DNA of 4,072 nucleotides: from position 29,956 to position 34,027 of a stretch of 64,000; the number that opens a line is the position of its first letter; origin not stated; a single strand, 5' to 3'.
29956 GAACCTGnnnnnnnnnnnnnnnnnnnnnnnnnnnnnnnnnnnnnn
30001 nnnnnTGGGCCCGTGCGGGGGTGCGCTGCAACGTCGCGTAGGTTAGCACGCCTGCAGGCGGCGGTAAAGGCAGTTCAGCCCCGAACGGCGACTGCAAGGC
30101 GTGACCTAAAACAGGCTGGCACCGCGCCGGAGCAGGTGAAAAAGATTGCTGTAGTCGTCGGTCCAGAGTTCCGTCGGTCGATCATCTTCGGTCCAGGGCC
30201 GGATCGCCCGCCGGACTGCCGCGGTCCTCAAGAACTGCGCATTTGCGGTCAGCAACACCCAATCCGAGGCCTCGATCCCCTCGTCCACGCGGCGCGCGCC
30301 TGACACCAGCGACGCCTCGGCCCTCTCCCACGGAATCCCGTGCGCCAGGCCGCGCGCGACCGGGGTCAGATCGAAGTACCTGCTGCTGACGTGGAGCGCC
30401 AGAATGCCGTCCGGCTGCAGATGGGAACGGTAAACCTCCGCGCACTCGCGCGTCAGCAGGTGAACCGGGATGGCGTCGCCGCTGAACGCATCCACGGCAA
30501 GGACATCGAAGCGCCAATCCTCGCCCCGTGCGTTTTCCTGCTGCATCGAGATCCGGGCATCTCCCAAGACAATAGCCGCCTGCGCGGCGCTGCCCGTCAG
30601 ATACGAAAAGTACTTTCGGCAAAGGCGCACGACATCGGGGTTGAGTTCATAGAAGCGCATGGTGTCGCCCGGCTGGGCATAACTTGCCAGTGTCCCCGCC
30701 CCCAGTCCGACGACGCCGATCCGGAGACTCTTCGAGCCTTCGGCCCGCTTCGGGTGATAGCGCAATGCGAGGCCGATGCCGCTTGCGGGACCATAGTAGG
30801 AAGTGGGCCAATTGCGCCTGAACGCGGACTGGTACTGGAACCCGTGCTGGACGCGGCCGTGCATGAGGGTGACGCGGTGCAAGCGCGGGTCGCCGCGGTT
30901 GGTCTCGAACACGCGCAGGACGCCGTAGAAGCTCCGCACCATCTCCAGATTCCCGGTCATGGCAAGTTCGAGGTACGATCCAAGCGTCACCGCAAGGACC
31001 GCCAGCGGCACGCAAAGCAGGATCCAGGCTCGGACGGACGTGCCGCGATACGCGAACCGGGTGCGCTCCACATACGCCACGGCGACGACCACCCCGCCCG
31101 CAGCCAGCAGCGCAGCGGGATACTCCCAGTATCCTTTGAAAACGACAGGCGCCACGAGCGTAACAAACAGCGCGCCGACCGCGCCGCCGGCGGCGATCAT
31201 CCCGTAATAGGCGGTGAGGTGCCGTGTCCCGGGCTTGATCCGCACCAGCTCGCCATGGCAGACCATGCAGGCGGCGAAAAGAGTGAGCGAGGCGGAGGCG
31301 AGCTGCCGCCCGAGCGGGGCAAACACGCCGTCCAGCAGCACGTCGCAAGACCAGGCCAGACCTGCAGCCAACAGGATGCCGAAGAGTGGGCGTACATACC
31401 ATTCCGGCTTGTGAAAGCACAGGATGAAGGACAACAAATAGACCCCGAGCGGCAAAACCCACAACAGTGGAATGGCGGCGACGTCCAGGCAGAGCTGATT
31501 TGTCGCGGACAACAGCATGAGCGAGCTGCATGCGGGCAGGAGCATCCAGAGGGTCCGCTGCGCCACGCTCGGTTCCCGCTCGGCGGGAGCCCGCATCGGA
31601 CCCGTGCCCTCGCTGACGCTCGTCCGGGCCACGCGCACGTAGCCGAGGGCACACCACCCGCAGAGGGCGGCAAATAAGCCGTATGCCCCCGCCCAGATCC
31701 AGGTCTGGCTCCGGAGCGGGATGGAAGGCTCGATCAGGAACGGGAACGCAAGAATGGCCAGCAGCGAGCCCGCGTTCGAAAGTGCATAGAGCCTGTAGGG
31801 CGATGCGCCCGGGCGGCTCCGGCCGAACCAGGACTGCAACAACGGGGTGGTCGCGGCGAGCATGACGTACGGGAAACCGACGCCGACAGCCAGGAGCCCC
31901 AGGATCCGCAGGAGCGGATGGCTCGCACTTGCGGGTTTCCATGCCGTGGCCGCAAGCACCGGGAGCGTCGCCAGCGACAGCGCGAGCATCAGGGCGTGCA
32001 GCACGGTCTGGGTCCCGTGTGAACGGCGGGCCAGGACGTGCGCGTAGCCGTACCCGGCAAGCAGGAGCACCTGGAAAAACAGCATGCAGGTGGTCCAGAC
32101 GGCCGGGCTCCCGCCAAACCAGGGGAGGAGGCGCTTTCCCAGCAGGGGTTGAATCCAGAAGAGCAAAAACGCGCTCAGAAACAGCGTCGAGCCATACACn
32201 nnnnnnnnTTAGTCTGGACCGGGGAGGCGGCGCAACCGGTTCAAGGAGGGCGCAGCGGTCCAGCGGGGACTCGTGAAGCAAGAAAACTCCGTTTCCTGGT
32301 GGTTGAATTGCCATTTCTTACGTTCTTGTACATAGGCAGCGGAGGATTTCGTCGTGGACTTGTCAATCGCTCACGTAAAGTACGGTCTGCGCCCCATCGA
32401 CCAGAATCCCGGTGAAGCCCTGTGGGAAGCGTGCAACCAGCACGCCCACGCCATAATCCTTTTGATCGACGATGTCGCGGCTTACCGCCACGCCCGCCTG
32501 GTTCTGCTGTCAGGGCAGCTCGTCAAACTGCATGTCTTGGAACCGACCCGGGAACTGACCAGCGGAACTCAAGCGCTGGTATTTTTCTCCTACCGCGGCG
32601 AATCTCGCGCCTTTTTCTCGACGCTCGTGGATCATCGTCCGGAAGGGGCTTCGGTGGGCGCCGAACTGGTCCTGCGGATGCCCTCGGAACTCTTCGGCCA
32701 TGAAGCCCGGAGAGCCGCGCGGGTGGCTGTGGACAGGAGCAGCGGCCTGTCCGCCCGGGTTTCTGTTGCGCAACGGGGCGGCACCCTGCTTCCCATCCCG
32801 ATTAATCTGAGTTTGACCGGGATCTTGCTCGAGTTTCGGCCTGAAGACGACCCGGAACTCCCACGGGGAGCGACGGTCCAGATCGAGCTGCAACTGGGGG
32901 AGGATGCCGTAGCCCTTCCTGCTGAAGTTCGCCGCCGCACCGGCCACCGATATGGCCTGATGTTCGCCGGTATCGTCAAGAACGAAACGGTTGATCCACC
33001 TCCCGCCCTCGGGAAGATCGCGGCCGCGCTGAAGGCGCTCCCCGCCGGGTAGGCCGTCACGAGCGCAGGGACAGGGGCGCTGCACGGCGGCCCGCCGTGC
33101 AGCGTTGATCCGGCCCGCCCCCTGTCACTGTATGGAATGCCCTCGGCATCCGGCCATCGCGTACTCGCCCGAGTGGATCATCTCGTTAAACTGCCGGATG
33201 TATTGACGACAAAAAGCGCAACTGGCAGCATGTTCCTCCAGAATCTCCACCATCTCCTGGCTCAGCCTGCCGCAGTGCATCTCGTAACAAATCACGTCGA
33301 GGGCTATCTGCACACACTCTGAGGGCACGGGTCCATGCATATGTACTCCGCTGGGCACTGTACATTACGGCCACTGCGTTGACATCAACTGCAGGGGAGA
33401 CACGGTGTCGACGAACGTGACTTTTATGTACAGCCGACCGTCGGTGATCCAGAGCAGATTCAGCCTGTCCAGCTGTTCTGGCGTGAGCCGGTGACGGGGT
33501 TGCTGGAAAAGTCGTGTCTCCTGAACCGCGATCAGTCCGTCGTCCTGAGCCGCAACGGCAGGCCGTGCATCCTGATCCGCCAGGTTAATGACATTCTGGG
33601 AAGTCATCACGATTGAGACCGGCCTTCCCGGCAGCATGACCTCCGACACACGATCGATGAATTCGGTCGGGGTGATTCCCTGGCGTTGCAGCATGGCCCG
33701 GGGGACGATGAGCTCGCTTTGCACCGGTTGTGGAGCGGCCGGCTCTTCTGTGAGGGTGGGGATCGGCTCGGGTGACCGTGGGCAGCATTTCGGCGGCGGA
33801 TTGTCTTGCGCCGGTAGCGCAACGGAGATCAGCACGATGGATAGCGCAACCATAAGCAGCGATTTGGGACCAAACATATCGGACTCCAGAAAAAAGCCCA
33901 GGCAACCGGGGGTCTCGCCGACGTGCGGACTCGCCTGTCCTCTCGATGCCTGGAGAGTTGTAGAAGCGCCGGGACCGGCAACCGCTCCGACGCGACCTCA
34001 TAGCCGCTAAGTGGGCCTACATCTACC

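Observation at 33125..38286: ECF sigma factor coupled to a giant anti-sigma(ZAS)-TM-TPR-CHAT protease fusion, plus a secreted orphan and a second soluble mini-ZAS protein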

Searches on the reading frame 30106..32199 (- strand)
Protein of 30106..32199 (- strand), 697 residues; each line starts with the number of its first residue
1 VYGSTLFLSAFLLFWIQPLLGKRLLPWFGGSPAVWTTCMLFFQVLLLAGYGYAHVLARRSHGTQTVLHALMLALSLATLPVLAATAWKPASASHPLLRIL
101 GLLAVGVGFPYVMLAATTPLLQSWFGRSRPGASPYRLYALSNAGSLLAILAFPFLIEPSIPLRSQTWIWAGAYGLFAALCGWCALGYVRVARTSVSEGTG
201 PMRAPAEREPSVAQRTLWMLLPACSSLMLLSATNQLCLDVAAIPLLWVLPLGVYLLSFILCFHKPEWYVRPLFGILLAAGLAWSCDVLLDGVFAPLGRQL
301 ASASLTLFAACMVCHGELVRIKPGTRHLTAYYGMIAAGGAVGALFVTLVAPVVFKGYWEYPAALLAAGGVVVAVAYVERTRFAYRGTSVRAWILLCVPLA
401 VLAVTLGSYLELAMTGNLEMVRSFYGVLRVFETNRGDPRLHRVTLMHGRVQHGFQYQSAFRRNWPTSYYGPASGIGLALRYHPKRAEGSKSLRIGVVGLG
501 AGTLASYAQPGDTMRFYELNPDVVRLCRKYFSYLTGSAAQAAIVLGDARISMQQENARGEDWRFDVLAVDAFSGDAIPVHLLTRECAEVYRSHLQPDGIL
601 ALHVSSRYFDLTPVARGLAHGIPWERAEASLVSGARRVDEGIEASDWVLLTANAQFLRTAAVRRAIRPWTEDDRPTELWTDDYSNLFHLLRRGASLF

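Call 48: find_encoding_contigs(protein=window:30106-32199:-, flank=10000, max_places=2)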
Protein window:30106-32199:- (697 aa): 2 contigs read that carry it; 2 places shown.
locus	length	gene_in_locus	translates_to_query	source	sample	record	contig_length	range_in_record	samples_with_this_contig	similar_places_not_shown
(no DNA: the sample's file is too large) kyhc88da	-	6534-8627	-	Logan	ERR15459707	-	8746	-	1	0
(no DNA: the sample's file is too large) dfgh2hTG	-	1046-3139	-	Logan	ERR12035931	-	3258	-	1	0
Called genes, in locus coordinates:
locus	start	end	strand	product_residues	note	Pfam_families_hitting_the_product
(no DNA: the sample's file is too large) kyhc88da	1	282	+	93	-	?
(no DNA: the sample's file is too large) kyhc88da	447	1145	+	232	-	-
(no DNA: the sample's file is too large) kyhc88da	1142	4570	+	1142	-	PF17874:TPR_MalT (faint), PF00515:TPR_1 (faint), PF07719:TPR_2 (faint), PF14559:TPR_19 (weak), PF13424:TPR_12 (weak), PF13432:TPR_16, PF14559:TPR_19 (weak), PF12770:CHAT, +2 more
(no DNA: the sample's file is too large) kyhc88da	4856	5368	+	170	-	-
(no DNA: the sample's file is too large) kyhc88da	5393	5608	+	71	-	-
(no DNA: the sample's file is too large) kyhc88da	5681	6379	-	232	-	PF07238:PilZ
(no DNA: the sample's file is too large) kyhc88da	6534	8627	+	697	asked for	-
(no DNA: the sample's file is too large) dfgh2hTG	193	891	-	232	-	PF07238:PilZ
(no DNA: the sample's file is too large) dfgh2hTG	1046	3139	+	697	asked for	-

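Call 50: search_protein_families(library=pfam, proteins=[window:30106-32199:-], max_evalue=0.001)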
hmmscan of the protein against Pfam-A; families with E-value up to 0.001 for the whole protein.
window:30106-32199:- (697 aa): 0 families

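Call 51: search_protein_families(library=padloc, proteins=[window:30106-32199:-], max_evalue=0.01)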
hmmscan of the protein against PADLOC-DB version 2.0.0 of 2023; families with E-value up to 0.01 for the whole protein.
window:30106-32199:- (697 aa): 0 families

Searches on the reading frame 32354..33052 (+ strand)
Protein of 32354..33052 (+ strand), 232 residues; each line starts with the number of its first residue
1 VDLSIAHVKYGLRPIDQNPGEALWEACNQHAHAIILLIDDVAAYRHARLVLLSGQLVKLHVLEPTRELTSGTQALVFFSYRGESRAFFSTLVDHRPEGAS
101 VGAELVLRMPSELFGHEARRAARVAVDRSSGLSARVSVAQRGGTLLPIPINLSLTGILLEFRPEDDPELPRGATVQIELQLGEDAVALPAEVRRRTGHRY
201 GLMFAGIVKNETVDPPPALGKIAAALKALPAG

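Call 50: search_protein_families(library=pfam, proteins=[window:32354-33052:+], max_evalue=0.001)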
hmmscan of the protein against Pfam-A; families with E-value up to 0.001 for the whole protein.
window:32354-33052:+ (232 aa): 1 family
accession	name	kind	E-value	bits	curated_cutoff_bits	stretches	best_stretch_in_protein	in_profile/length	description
PF07238.19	PilZ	-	9.8e-09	35.9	22.5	1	119-207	3-88/102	PilZ domain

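Call 51: search_protein_families(library=padloc, proteins=[window:32354-33052:+], max_evalue=0.01)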
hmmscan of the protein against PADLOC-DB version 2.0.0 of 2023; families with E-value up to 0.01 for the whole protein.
window:32354-33052:+ (232 aa): 0 families

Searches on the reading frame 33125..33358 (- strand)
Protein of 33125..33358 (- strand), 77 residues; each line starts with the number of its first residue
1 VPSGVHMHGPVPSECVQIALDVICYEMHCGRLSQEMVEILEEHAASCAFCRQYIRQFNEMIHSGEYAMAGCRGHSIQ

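Call 3: search_protein_families(library=pfam, proteins=[window:33125-33358:-], max_evalue=0.1)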
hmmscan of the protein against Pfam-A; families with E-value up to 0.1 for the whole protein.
window:33125-33358:- (77 aa): 1 family
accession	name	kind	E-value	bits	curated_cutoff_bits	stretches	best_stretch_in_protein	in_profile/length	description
PF00523.23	Fusion_gly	-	0.065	12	29.8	1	6-72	300-366/487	Fusion glycoprotein F0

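Call 4: search_protein_families(library=ncbifam, proteins=[window:33125-33358:-], max_evalue=0.1)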
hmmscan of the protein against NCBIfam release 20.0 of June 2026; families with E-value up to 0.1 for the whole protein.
window:33125-33358:- (77 aa): 1 family
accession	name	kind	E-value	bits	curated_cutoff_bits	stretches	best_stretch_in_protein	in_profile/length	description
NF052368.1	antisigmaE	subfamily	0.034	14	50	1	40-60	27-47/48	anti-sigma factor family protein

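Call 51: search_protein_families(library=padloc, proteins=[window:33125-33358:-], max_evalue=0.01)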
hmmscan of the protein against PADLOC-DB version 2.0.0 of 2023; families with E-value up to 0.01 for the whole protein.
window:33125-33358:- (77 aa): 0 families

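Call 63: search_solved_structures(query=A6, max_evalue=10, show_alignments=3)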
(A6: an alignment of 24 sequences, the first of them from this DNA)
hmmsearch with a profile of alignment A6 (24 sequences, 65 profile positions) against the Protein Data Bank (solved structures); distinct sequences matched with E-value up to 10: 17.
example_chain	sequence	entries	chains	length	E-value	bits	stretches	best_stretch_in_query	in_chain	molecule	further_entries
5wuq_C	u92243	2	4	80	0.0089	19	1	30-56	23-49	Anti-sigma-W factor RsiW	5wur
3hug_B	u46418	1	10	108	0.047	16.7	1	32-51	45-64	PROBABLE CONSERVED MEMBRANE PROTEIN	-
8rlz_A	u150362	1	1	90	0.17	14.9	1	32-54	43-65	Antisigma factor DdvA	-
1gzk_A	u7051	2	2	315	0.4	13.7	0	11-39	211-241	RAC-BETA SERINE/THREONINE PROTEIN KINASE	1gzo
4bit_A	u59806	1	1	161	0.42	13.6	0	22-48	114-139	CEREBRAL DOPAMINE NEUROTROPHIC FACTOR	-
1o6l_A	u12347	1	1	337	0.46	13.5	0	11-39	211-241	RAC-BETA SERINE/THREONINE PROTEIN KINASE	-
1gzn_A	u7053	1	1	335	0.46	13.5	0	11-39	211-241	RAC-BETA SERINE/THREONINE PROTEIN KINASE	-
3d0e_A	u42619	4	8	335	0.46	13.5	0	11-39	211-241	RAC-beta serine/threonine-protein kinase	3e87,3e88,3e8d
1o6k_A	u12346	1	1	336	0.47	13.5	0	11-39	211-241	RAC-BETA SERINE/THREONINE PROTEIN KINASE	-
1mrv_A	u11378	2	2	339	0.48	13.5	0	11-39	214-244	RAC-beta serine/threonine kinase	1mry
2jdo_A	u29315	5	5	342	0.48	13.5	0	11-39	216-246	RAC-BETA SERINE/THREONINE-PROTEIN KINASE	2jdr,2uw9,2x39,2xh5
2q1z_B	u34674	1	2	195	0.58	13.2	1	23-51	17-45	Anti-Sigma factor ChrR, transcriptional activator ChrR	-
2z2s_B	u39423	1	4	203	0.61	13.1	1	23-51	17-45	Anti-Sigma factor ChrR, transcriptional activator ChrR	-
9c1w_A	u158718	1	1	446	0.93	12.6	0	11-39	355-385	RAC-beta serine/threonine-protein kinase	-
8ga9_A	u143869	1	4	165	0.93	12.5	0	28-48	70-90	C4HR1_4r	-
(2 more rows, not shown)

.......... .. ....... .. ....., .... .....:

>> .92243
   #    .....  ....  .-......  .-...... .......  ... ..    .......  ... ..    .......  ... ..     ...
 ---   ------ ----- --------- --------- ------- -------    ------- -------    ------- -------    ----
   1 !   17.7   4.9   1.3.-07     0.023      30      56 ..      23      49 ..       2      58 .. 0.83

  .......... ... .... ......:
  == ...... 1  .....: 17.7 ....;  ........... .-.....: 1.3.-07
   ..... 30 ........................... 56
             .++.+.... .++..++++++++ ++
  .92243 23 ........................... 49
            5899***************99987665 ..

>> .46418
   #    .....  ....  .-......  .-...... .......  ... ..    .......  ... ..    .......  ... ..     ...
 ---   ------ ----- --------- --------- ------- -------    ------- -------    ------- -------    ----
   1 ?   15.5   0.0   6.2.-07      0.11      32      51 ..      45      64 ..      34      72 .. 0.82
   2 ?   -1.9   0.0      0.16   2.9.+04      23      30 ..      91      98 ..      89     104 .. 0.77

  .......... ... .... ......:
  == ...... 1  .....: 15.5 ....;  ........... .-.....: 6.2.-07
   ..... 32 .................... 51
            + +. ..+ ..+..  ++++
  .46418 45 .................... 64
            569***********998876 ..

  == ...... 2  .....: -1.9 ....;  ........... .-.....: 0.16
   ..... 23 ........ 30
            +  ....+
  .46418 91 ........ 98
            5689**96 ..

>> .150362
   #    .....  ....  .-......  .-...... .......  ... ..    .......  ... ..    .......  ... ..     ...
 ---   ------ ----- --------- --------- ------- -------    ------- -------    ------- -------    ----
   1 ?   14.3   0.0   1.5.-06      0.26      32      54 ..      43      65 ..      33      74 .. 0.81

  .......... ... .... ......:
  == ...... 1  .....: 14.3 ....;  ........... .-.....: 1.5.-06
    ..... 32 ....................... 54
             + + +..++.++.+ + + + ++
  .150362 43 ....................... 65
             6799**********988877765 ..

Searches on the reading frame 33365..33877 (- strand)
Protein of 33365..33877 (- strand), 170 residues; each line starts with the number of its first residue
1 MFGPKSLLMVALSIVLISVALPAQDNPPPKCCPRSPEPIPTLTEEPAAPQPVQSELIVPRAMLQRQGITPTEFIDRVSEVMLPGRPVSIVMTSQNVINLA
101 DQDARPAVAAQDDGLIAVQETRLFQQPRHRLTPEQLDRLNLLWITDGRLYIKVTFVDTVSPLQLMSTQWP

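Call 3: search_protein_families(library=pfam, proteins=[window:33365-33877:-], max_evalue=0.1)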
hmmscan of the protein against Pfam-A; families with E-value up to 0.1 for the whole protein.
window:33365-33877:- (170 aa): 0 families

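Call 4: search_protein_families(library=ncbifam, proteins=[window:33365-33877:-], max_evalue=0.1)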
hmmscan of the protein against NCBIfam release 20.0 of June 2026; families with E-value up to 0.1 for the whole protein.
window:33365-33877:- (170 aa): 1 family
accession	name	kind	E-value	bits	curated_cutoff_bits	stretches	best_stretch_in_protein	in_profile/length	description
NF009098.0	PRK12439.1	equivalog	0.092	12.1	436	0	77-131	125-179/341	NAD(P)H-dependent glycerol-3-phosphate dehydrogenase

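Call 51: search_protein_families(library=padloc, proteins=[window:33365-33877:-], max_evalue=0.01)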
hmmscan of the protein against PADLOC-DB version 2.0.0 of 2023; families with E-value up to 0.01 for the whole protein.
window:33365-33877:- (170 aa): 0 families

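Call 52: find_homologous_proteins(query=window:33365-33877:-, max_evalue=0.001)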
Query window:33365-33877:- (170 aa): 2 proteins with E <= 0.001 among 111 candidates.
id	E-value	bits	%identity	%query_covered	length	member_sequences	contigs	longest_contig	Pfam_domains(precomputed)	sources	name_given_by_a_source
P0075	3.7e-104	364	100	100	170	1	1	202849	-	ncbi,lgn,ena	-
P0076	8.2e-68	245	68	100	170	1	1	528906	-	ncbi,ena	-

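Call 55: find_homologous_proteins(query=A3, max_evalue=0.001)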
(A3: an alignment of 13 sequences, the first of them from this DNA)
Query A3 (13 sequences) (170 aa, profile of the alignment): 20 proteins with E <= 0.001 among 3462 candidates.
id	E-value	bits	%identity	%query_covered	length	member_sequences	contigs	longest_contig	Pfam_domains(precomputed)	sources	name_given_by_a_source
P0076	1.4e-51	192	68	100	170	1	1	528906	-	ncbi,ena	-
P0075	3.9e-51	191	100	100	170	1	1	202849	-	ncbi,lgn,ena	-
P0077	4.7e-51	191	26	91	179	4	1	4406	-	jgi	jgi:hypothetical protein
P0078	1.6e-49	186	22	77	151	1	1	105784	-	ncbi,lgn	-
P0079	1.9e-46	176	25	91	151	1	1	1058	-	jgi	jgi:hypothetical protein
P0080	1.1e-45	173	29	91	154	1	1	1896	-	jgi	jgi:hypothetical protein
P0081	4.8e-45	171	27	76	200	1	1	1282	-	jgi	jgi:hypothetical protein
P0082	8.6e-45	170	25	76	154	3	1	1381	-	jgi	jgi:hypothetical protein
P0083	3.4e-44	168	22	63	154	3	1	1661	-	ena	-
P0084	1.4e-43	166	29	70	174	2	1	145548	-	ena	-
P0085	1.4e-43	166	24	62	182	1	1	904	-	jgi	jgi:hypothetical protein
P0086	2.3e-43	166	25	92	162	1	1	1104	-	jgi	jgi:hypothetical protein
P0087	2.8e-42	162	24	92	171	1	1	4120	-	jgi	jgi:hypothetical protein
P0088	1.0e-41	160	30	81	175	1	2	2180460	-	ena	-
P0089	5.5e-41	158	25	62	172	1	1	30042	-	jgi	jgi:hypothetical protein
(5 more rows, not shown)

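Call 65: predict_structure(alignment_id=A4)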
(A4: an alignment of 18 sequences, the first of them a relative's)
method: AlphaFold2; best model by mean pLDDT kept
length: 170 residues; sequences in the alignment: 18
mean_pLDDT: 74.7   pTM: 0.57
mean pLDDT of the five models: 74.7, 74.5, 73.7, 73.4, 73.0
residues with pLDDT >= 90: 68; 70-90: 33; 50-70: 42; < 50: 27
segments of 3 or more residues with pLDDT < 50: 20-25, 36-38, 40-49
pLDDT, mean of each block of 10 residues (from residue 1): 65 58 47 49 43 83 94 96 94 82 70 76 91 94 93 83 51
secondary structure, 60 per line:
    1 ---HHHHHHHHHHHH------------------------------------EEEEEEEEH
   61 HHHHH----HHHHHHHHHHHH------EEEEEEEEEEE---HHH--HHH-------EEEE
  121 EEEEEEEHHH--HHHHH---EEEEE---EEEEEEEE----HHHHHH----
elements in order: H4-15 E52-59 H60-65 H70-81 E88-98 E117-127 H133-137 E141-145 E149-156 H161-166

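Call 69: fold_search(model_id=the predicted structure, library=pdb)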
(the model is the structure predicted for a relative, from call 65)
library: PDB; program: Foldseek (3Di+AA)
matches with E <= 10: 416; with E <= 0.001: 0
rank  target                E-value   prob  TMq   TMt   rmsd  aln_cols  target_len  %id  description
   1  6sen_A                1.1e-01  0.04  0.09  0.09  12.5       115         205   15  TEAD4 bound to a FAM181A peptide (released 2019-11-20)
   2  6hil_A                1.4e-01  0.04  0.09  0.08  14.0       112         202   12  X-ray structure of TEAD1(Y421H mutant) complexed with YAP(wildtype): Molecular and structural characterization of a TE (released 2019-04-03)
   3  6sen_B                1.5e-01  0.04  0.11  0.09  12.2       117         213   14  TEAD4 bound to a FAM181A peptide (released 2019-11-20)
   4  6seo_A                1.5e-01  0.05  0.11  0.10  13.8       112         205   10  TEAD4 bound to a FAM181B peptide (released 2019-11-20)
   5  6ge5_A                1.7e-01  0.04  0.11  0.10  10.6       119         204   13  TEAD4 (216-434);Y429F COMPLEXED WITH YAP PEPTIDE (60-100) AND MYRISTOATE (COVALENTLY BOUND) AT 2.05A (P41212 CRYSTAL F (released 2018-09-19)
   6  6q2x_A                1.8e-01  0.04  0.11  0.10  12.4       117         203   14  TEAD4 (216-434) COMPLEXED WITH YAP PEPTIDE (60-100) AND MYRISTOATE (COVALENTLY BOUND) AT 2.1A (P41212 CRYSTAL FORM) (released 2019-07-03)
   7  4w5v_B                1.9e-01  0.33  0.27  0.38  12.7       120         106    7  Crystal structure of Human SUMO E2-conjugating enzyme (Ubc9) in complex with E1-activating enzyme (Uba2) ubiquitin fol (released 2015-09-09)
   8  6ge6_A                1.9e-01  0.04  0.11  0.10  12.1       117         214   14  X-ray structure of TEAD4(E263A+Y429F mutant) complexed with YAP(wildtype): The role of residual flexibility and water  (released 2018-09-19)
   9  1e9s_M                2.0e-01  0.06  0.15  0.08  18.2       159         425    9  Bacterial conjugative coupling protein TrwBdeltaN70. Unbound monoclinic form. (released 2001-02-06)
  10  6hik_A                2.0e-01  0.03  0.09  0.09  12.0       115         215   15  X-ray structure of TEAD4(Y429H) mutant) complexed with YAP (wildtype): Molecular and structural characterization of a  (released 2019-04-03)
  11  8s6y_AAA              2.1e-01  0.05  0.11  0.09  12.3       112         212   11  Co-crystal structure of TEAD1 with OPN-9652 (released 2025-07-30)
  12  7qjk_CCC              2.1e-01  0.03  0.12  0.13  14.3       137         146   12  Crystal structure of PDE6D in complex with Compound-2 (released 2022-01-26)
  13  8s6y_DDD              2.1e-01  0.03  0.10  0.08  11.8       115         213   12  Co-crystal structure of TEAD1 with OPN-9652 (released 2025-07-30)
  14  8zak_B                2.3e-01  0.23  0.21  0.16   9.9       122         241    8  Crystal structure of the channel protein CorA from Campylobacter jejuni in complex with Ni2+ (released 2024-06-19)
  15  8tmb_D                2.3e-01  0.14  0.18  0.10   9.1       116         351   10  Cryo-EM structure of CorA in complex with conformation-specific synthetic antibody C12 and 20 mM MgCl2, State MG20-1 (released 2025-02-12)
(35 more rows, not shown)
